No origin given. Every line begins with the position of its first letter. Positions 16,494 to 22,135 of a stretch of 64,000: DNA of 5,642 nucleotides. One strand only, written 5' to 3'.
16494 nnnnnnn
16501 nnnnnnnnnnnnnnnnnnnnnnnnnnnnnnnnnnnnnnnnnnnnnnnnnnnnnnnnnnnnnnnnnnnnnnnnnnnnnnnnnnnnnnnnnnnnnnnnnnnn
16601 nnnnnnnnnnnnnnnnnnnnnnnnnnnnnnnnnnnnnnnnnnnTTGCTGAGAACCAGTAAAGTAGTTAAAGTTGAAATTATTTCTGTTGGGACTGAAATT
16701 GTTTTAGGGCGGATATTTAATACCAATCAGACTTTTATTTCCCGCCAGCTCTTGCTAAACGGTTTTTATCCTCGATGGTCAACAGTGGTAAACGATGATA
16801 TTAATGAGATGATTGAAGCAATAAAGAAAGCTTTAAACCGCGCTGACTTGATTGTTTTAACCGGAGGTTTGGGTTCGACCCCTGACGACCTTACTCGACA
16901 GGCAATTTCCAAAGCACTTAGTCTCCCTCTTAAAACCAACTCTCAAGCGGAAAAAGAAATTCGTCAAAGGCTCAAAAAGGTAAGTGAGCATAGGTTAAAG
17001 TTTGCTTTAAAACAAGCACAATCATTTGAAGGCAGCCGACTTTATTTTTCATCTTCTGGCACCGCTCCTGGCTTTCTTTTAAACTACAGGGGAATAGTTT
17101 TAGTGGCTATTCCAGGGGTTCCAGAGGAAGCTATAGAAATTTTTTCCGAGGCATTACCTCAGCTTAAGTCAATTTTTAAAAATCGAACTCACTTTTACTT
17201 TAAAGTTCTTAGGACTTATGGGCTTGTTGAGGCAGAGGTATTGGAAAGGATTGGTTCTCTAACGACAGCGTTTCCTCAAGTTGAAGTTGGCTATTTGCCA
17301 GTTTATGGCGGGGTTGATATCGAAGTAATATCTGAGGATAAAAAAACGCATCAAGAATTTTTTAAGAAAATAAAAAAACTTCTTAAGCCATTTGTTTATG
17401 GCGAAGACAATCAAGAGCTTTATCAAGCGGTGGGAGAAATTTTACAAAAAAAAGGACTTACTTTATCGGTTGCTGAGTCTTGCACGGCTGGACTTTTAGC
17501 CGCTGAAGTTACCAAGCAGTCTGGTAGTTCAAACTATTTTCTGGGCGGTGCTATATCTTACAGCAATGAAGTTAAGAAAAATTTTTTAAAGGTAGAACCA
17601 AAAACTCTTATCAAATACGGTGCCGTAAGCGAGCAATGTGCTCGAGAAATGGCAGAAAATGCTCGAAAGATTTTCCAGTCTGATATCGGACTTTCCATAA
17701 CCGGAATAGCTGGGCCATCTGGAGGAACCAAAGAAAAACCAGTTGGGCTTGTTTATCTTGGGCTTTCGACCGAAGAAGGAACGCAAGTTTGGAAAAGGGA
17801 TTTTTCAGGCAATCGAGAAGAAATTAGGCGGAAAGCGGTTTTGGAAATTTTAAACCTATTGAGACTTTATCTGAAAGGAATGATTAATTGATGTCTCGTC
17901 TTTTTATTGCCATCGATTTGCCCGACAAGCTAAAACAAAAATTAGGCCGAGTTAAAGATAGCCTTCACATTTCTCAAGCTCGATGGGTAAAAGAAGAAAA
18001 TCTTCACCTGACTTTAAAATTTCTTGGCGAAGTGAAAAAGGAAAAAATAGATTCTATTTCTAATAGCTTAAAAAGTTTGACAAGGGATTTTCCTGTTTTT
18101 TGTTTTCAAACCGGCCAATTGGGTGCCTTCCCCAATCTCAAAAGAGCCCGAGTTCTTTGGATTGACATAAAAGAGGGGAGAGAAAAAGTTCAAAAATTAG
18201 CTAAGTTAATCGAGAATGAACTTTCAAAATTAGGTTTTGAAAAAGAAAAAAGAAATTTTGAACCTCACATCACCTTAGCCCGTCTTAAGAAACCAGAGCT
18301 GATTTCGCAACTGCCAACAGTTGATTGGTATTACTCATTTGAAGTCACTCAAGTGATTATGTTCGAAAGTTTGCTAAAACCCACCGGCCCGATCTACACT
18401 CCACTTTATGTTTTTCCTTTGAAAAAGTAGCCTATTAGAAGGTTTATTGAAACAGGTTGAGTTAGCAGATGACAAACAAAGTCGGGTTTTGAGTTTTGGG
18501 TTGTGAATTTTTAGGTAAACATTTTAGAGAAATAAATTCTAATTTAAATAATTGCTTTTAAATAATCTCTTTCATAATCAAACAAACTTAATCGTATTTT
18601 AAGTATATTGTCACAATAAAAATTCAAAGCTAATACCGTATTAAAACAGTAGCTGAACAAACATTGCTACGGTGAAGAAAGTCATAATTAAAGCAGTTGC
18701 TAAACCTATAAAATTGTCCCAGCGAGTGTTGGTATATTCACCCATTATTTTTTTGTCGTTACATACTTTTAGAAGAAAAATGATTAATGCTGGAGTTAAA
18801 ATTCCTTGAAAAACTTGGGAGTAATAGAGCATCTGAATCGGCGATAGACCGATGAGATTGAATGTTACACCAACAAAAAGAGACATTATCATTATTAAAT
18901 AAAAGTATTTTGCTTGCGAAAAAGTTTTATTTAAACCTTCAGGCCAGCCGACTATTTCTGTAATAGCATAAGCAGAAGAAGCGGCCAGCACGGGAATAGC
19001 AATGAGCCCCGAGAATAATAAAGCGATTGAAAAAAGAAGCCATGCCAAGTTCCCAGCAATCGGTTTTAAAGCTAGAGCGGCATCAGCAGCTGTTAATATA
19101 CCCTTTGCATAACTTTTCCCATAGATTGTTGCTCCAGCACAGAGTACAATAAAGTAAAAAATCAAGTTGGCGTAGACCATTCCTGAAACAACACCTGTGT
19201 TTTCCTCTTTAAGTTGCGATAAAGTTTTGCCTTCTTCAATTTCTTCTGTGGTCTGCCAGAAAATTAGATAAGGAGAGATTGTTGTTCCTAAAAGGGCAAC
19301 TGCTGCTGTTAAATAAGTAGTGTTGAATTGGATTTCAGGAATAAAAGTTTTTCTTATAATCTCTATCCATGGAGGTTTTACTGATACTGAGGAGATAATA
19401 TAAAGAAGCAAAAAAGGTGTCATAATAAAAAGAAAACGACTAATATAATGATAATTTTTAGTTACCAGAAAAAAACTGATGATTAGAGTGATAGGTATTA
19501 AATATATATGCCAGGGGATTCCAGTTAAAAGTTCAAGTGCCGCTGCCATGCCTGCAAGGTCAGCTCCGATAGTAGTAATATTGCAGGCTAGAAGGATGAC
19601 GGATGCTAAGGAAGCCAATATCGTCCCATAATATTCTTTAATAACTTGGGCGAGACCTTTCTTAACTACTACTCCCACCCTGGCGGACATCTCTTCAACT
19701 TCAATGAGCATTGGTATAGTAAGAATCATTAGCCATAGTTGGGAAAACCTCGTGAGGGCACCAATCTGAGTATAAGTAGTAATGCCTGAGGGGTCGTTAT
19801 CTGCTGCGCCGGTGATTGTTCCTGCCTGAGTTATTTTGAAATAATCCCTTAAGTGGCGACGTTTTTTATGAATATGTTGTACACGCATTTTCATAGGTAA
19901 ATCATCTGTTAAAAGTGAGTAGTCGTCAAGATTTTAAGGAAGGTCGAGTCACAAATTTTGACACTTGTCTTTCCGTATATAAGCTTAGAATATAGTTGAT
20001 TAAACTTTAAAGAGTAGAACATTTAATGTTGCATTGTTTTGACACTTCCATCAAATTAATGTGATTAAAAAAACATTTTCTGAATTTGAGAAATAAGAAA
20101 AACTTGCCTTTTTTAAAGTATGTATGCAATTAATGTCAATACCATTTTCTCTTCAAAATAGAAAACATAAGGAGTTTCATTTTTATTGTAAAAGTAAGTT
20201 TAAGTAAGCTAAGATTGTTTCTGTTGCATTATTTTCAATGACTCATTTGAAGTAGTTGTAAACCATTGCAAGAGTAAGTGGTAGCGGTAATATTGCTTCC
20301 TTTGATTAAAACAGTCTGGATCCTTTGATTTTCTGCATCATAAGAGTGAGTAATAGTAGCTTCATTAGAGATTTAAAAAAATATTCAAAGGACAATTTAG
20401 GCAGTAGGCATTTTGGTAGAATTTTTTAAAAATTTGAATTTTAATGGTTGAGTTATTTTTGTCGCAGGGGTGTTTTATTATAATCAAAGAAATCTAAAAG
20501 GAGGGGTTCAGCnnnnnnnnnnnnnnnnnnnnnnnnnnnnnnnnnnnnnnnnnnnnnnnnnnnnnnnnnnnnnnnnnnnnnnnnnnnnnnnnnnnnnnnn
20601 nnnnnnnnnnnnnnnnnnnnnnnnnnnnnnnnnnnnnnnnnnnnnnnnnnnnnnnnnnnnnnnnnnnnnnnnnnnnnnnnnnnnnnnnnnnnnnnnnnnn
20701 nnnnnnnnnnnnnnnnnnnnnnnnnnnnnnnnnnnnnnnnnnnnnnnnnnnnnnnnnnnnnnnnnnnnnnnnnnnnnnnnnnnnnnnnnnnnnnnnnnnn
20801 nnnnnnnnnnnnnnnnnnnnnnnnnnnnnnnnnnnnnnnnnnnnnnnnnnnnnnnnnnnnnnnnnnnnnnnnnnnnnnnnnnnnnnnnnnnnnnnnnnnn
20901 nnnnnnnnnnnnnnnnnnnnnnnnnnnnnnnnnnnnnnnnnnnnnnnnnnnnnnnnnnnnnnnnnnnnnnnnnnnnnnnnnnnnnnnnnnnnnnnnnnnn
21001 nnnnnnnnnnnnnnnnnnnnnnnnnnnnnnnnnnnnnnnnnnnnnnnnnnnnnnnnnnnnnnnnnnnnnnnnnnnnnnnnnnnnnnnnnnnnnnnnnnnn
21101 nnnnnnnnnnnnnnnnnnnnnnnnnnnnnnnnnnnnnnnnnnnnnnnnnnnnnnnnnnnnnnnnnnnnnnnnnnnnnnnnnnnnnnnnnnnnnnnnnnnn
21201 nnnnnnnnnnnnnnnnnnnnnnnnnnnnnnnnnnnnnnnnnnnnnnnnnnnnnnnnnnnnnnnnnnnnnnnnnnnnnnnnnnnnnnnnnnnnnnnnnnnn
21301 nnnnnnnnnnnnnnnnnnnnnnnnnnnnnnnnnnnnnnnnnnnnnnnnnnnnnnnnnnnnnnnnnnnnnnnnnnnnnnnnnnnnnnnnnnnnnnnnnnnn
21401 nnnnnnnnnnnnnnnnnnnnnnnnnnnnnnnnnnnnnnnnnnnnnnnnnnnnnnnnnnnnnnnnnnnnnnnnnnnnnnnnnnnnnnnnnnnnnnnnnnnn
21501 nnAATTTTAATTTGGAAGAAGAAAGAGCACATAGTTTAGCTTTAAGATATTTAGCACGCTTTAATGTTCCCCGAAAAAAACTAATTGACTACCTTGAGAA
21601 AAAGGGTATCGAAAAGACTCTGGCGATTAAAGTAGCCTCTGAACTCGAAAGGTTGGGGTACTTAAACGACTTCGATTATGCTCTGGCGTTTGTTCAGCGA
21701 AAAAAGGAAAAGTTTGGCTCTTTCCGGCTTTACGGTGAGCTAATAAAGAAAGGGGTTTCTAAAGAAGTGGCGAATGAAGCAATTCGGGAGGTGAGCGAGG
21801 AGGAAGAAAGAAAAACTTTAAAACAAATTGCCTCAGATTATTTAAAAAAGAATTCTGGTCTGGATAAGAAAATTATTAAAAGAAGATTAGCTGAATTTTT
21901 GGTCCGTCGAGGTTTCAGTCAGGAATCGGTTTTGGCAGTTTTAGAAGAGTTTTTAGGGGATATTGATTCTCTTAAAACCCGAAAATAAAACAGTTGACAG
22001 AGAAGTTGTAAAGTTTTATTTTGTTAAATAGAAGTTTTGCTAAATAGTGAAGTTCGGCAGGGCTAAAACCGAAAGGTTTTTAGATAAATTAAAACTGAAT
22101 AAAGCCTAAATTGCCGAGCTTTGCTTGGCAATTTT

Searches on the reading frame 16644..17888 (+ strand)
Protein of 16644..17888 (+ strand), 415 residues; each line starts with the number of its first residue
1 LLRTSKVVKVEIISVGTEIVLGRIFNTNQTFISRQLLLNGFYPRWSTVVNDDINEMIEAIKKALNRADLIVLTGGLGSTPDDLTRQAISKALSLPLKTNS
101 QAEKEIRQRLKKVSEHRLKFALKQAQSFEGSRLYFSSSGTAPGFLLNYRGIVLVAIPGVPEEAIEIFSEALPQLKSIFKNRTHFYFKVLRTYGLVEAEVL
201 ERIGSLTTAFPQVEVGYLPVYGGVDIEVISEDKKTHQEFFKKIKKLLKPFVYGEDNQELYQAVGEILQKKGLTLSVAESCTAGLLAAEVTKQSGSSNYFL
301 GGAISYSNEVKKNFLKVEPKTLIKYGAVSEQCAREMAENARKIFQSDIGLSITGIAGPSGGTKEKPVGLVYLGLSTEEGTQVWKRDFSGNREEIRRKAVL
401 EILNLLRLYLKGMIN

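Call 76: search_protein_families(library=pfam, proteins=[window:16644-17888:+], max_evalue=0.000001)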
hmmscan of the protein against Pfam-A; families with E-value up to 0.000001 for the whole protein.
window:16644-17888:+ (415 aa): 3 families
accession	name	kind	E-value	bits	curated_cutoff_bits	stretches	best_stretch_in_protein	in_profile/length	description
PF02464.23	CinA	-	9.4e-58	194.7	23.5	1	257-409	2-154/155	Competence-damaged protein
PF00994.29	MoCF_biosynth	-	1.7e-30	106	26.6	1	11-175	1-143/144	Probable molybdopterin binding domain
PF18146.6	CinA_KH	-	2e-07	31.4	27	0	187-253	2-73/73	Damage-inducible protein CinA KH domain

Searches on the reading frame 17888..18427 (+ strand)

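Call 76: search_protein_families(library=pfam, proteins=[window:17888-18427:+], max_evalue=0.000001)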
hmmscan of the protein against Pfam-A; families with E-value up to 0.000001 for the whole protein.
window:17888-18427:+ (180 aa): 3 families
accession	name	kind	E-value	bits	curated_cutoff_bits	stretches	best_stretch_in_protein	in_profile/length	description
PF02834.22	LigT_PEase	-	5.2e-29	100.7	23.3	2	9-91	1-87/87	LigT like Phosphoesterase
PF13563.12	2_5_RNA_ligase2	-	2.1e-12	47.8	27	1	34-139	21-122/152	2'-5' RNA ligase superfamily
PF10469.15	AKAP7_NLS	-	4.2e-09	37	24.4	1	21-135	24-151/208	AKAP7 2'5' RNA ligase-like domain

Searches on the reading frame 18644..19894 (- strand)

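Call 76: search_protein_families(library=pfam, proteins=[window:18644-19894:-], max_evalue=0.000001)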
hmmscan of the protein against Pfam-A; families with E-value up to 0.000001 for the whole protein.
window:18644-19894:- (417 aa): 1 family
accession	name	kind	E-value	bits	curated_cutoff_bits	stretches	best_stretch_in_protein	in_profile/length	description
PF01566.24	Nramp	-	1.3e-76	258.5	29.8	1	38-390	1-356/357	Natural resistance-associated macrophage protein-like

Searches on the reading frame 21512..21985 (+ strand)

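Call 78: search_protein_families(library=pfam, proteins=[window:21512-21985:+], max_evalue=0.000001)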
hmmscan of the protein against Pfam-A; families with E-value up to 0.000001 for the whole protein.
window:21512-21985:+ (158 aa): 2 families
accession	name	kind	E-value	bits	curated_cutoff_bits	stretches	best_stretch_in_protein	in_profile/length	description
PF02631.22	RecX_HTH2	-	1.2e-07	32.2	26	0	52-90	1-41/42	RecX, second three-helix domain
PF21982.2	RecX_HTH1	-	2.4e-07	31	26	0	6-35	1-30/40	RecX, first three-helix domain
